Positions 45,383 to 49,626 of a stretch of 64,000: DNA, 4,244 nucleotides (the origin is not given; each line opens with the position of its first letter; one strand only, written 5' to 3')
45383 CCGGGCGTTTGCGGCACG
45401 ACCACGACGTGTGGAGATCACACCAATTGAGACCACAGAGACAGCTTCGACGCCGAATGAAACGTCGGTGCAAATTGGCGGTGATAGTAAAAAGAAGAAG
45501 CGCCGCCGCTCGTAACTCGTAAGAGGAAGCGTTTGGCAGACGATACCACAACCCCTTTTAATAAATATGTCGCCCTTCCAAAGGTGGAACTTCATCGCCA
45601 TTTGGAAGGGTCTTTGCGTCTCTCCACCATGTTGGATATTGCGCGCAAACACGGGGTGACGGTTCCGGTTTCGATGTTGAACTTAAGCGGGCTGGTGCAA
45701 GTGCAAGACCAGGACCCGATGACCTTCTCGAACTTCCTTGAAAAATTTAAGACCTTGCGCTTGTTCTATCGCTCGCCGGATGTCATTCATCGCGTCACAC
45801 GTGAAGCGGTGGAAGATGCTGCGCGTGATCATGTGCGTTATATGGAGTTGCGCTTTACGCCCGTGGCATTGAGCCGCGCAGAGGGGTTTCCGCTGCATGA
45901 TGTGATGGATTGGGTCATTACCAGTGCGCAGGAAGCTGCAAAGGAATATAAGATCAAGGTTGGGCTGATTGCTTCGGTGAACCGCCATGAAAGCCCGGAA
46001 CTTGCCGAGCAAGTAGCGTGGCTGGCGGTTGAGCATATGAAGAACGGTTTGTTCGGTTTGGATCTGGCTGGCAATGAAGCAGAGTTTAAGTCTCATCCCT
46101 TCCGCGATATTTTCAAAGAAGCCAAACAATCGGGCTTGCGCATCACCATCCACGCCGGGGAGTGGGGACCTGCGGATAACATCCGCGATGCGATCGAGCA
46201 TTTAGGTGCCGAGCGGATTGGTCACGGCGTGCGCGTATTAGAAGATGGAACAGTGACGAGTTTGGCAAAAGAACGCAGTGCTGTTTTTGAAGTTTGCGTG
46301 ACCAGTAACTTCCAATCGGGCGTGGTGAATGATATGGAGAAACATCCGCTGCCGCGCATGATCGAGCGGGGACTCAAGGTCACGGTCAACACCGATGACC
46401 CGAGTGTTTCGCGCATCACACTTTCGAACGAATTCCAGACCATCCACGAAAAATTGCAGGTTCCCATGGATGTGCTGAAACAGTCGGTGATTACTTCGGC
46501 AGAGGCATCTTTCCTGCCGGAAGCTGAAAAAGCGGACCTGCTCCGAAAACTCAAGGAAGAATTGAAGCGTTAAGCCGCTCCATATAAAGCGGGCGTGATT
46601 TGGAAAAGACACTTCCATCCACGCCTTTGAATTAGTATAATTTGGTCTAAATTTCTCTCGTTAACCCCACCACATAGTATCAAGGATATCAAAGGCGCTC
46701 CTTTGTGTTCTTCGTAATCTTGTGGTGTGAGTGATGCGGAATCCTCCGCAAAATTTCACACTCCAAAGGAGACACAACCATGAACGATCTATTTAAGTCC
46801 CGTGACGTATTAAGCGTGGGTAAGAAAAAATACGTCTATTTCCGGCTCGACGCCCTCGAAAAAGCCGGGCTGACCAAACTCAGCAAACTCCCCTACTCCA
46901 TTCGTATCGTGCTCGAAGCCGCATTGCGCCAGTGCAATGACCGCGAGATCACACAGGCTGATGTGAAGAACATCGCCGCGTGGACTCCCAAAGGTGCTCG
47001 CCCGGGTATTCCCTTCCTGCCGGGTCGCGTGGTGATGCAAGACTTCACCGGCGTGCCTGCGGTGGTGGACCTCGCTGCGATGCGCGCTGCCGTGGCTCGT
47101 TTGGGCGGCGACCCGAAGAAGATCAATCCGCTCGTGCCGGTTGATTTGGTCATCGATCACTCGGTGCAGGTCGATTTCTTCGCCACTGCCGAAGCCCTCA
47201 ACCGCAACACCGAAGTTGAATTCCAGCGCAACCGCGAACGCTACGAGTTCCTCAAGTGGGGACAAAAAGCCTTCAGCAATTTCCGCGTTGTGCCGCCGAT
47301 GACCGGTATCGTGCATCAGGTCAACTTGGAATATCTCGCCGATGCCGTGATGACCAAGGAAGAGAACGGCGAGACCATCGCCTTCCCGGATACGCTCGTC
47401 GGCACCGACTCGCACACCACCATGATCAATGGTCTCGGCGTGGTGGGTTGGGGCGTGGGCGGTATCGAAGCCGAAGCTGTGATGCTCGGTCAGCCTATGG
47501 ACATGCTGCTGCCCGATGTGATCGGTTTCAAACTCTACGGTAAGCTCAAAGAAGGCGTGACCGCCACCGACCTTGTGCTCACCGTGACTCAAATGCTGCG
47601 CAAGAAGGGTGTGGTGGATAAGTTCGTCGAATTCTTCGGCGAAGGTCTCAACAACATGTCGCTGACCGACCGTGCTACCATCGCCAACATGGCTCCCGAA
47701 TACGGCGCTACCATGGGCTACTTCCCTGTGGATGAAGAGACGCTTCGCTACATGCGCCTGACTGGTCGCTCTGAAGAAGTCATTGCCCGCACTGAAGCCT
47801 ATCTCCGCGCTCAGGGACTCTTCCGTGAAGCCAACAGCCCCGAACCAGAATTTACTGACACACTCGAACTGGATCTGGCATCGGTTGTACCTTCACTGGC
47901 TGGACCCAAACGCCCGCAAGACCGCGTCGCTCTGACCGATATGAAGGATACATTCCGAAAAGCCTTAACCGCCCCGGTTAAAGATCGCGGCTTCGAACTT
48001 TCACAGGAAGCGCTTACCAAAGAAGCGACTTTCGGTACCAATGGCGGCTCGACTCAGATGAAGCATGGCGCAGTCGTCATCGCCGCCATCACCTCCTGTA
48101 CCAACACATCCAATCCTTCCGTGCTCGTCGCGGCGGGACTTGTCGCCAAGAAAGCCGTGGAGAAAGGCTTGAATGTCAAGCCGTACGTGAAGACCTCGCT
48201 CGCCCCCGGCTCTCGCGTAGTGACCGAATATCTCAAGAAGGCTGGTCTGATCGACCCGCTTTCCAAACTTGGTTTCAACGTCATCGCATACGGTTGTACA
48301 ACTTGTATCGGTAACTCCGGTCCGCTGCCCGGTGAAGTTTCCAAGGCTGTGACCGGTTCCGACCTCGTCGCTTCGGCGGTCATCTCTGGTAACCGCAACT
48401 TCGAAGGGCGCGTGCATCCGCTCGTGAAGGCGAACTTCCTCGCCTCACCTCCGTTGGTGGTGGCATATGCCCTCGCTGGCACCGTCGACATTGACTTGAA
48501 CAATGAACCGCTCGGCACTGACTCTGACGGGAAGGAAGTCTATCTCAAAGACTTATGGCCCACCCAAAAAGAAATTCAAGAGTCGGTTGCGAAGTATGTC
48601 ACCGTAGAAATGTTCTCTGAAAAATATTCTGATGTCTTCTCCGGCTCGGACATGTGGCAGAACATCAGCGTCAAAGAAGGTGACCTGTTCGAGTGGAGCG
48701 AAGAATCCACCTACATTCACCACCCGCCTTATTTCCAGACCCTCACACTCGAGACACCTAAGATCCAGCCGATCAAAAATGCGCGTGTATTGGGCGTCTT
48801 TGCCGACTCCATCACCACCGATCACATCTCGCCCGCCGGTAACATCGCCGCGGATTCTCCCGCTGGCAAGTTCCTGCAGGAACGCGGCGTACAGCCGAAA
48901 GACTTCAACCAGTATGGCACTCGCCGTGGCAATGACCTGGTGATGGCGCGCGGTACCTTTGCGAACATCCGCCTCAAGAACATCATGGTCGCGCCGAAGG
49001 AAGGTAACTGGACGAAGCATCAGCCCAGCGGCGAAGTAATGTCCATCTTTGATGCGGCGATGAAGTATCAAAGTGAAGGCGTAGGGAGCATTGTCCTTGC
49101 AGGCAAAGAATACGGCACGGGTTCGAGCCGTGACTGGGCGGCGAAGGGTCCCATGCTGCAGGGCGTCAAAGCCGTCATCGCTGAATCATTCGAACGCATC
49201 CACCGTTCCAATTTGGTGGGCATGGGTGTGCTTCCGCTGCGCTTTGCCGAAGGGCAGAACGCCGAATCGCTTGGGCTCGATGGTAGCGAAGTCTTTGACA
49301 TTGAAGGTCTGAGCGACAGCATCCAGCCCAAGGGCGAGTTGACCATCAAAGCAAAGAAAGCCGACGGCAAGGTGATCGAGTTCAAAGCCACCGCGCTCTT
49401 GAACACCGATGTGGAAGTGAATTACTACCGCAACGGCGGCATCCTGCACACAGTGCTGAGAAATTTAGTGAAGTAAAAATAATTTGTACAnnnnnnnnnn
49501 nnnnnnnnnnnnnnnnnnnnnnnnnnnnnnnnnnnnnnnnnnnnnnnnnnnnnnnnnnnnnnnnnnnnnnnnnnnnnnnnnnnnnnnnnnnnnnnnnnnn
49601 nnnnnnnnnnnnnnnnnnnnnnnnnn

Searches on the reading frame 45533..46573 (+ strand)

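Call 4: search_protein_families(library=pfam, proteins=[window:45533-46573:+], max_evalue=0.01)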
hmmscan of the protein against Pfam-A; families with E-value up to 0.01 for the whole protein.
window:45533-46573:+ (346 aa): 4 families
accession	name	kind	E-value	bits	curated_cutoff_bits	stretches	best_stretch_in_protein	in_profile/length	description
PF00962.28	A_deaminase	-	6e-83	279.1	27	1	16-341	1-328/330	Adenosine deaminase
PF07969.17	Amidohydro_3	-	5.1e-05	23.4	29.7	1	150-295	215-380/472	Amidohydrolase family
PF01979.26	Amidohydro_1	-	0.0032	17.2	25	0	132-290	67-252/345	Amidohydrolase family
PF19326.5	AMP_deaminase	-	0.0049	15.7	27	1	204-293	454-539/630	AMP deaminase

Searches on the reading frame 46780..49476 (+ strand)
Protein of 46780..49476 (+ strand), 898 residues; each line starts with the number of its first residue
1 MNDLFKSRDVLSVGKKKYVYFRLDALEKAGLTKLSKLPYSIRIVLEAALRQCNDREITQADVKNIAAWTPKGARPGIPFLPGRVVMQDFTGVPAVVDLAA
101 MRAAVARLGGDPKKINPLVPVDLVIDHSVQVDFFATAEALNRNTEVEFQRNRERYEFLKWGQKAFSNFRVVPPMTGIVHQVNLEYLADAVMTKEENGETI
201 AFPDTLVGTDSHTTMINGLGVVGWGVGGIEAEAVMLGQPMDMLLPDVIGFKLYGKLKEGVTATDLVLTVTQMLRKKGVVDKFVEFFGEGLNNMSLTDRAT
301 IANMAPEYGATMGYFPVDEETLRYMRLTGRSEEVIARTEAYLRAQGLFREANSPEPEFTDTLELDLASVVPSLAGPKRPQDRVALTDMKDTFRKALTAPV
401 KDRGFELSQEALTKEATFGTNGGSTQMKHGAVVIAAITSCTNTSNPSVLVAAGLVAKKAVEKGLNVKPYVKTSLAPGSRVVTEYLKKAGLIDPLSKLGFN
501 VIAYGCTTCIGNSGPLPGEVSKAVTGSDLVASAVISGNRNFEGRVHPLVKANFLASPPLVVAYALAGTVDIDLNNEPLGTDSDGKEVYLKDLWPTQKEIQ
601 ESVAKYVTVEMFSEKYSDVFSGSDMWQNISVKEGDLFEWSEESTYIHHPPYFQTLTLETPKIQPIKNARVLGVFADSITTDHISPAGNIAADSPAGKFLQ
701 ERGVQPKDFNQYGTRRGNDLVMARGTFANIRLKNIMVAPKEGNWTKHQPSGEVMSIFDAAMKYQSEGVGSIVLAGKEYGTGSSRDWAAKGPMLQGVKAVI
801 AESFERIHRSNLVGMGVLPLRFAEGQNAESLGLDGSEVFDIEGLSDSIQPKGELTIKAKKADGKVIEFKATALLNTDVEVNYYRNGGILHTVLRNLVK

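Call 4: search_protein_families(library=pfam, proteins=[window:46780-49476:+], max_evalue=0.01)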
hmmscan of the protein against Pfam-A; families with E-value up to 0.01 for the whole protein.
window:46780-49476:+ (898 aa): 2 families
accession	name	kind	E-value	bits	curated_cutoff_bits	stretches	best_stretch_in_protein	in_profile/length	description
PF00330.25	Aconitase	-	2.2e-173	578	28.7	1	76-567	15-463/463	Aconitase family (aconitate hydratase)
PF00694.25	Aconitase_C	-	1.9e-43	148.4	22.8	1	697-824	3-130/131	Aconitase C-terminal domain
